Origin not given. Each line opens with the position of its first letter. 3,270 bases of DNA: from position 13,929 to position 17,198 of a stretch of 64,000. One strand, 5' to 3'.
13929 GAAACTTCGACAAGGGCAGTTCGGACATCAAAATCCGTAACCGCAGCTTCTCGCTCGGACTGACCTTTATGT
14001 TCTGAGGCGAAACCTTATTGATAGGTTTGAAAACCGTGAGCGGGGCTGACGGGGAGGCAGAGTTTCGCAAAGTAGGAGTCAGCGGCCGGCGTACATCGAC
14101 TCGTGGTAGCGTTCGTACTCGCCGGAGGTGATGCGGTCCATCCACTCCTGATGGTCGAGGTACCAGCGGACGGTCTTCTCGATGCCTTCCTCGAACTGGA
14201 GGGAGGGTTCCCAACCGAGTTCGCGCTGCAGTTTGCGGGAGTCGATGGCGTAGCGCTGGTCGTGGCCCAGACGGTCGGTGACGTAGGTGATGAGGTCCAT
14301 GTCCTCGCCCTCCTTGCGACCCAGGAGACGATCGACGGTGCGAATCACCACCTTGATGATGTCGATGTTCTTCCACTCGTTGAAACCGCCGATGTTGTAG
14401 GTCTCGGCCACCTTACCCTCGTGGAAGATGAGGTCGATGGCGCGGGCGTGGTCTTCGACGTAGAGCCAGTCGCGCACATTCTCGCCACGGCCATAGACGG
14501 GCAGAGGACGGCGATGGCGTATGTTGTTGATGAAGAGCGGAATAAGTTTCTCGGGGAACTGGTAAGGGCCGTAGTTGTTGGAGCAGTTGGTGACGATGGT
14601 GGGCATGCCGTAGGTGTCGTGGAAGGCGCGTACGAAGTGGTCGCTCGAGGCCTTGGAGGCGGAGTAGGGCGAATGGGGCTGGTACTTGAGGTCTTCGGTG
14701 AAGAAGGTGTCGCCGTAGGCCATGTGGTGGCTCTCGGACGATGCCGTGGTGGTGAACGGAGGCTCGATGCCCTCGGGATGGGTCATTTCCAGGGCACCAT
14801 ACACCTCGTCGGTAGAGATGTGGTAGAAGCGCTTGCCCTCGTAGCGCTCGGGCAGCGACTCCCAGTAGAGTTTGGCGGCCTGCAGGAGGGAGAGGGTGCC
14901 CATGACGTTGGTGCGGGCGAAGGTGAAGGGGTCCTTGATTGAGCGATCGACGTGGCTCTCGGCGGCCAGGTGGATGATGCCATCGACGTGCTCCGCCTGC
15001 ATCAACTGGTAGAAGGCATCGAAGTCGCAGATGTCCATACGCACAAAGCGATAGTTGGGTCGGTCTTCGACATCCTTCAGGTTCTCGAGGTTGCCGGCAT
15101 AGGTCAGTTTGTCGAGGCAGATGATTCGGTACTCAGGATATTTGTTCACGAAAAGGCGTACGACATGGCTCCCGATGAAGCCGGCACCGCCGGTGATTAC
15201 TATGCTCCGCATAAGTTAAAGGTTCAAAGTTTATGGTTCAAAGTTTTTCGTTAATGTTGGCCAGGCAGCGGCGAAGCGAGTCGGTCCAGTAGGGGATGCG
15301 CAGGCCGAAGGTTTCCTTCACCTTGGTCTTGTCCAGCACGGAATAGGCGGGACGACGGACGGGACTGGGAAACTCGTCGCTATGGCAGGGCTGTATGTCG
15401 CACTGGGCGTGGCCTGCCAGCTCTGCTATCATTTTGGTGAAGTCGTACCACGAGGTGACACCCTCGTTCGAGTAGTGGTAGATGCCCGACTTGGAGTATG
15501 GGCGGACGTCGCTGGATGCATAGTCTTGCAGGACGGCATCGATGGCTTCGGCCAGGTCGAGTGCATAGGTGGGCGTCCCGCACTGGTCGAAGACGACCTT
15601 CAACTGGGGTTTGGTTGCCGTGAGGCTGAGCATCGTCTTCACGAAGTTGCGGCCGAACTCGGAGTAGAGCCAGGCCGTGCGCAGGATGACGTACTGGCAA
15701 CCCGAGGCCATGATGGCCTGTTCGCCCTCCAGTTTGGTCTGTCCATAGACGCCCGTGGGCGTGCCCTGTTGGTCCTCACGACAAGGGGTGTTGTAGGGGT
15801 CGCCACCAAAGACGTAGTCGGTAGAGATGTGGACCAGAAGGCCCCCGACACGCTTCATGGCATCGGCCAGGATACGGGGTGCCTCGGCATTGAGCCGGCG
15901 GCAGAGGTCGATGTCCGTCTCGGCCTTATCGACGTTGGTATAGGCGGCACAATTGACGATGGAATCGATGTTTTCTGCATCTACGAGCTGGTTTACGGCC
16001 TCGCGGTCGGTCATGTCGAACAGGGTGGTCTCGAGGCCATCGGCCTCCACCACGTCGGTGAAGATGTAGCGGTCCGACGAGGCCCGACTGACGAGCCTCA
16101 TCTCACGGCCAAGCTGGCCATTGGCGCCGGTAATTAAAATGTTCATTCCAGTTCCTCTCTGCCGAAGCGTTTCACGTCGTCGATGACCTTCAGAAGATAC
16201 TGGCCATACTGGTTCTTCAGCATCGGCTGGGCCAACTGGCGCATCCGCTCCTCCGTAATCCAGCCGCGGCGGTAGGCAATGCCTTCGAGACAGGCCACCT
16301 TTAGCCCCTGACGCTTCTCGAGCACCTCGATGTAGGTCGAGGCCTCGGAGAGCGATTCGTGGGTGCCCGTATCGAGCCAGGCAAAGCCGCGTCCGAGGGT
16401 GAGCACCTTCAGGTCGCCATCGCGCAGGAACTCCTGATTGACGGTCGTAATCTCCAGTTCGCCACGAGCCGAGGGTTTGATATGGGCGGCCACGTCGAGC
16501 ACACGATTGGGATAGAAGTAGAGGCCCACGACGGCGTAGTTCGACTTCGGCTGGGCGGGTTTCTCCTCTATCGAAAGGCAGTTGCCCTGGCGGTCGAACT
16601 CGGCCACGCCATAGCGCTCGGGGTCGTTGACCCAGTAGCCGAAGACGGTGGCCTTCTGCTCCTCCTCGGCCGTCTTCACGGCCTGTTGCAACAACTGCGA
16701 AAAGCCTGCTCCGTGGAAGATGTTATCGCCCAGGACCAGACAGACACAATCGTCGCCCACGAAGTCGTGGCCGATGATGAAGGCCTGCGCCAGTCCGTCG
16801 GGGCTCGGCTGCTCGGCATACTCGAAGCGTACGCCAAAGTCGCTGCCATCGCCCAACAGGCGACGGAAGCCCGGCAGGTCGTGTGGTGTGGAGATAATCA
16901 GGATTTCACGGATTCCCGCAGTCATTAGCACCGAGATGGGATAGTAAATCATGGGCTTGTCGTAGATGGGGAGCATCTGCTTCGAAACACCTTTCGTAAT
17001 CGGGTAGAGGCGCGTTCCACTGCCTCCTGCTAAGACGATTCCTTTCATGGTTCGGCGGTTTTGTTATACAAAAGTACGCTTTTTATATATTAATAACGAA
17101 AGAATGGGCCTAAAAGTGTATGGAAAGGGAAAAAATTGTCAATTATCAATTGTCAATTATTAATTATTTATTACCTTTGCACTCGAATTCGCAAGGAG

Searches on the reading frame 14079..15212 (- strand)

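Call 16: search_protein_families(library=pfam, proteins=[window:14079-15212:-])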
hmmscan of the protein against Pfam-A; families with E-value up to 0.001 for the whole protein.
window:14079-15212:- (377 aa): 7 families
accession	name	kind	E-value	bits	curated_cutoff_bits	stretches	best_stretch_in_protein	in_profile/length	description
PF16363.11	GDP_Man_Dehyd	-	5e-90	302.8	27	2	166-347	136-332/332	GDP-mannose 4,6 dehydratase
PF01370.27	Epimerase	-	3.6e-65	220.2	20.9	1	4-275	1-240/240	NAD dependent epimerase/dehydratase family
PF01073.25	3Beta_HSD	-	1.8e-14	53.9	22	1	5-114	1-104/280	3-beta hydroxysteroid dehydrogenase/isomerase family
PF07993.18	NAD_binding_4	-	3.2e-14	53.1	20.1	1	73-212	86-206/258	Male sterility protein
PF02719.21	Polysacc_synt_2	-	1.1e-12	48.2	20.2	1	4-114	1-116/293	Polysaccharide biosynthesis protein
PF04321.23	RmlD_sub_bind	-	1.7e-06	27.8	27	1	3-197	2-139/287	RmlD substrate binding domain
PF00106.31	adh_short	-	0.00088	19.2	26.6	0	4-81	3-83/195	short chain dehydrogenase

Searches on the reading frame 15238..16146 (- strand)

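Call 16: search_protein_families(library=pfam, proteins=[window:15238-16146:-])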
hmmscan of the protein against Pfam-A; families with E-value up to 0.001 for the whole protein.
window:15238-16146:- (302 aa): 6 families
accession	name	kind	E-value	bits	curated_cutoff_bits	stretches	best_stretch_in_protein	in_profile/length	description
PF04321.23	RmlD_sub_bind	-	6e-93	311.5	27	1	1-298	1-285/287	RmlD substrate binding domain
PF01370.27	Epimerase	-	7.2e-23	81.7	20.9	1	3-212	1-231/240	NAD dependent epimerase/dehydratase family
PF16363.11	GDP_Man_Dehyd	-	5.9e-13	49.4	27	1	37-207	53-238/332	GDP-mannose 4,6 dehydratase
PF07993.18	NAD_binding_4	-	2.2e-08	34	20.1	1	50-160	81-207/258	Male sterility protein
PF02719.21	Polysacc_synt_2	-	2.5e-05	24.1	20.2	0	39-112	57-131/293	Polysaccharide biosynthesis protein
PF13460.12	NAD_binding_10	-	5.5e-05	23.5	27.2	1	30-164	33-150/184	NAD(P)H-binding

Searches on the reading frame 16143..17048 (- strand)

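Call 16: search_protein_families(library=pfam, proteins=[window:16143-17048:-])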
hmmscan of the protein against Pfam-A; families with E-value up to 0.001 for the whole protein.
window:16143-17048:- (301 aa): 2 families
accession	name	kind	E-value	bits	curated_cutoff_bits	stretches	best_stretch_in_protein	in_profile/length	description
PF00483.29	NTP_transferase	-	8.7e-75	251.9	21.2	1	2-240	1-242/245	Nucleotidyl transferase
PF12804.13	NTP_transf_3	-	1.2e-09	39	27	1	3-129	1-114/160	MobA-like NTP transferase domain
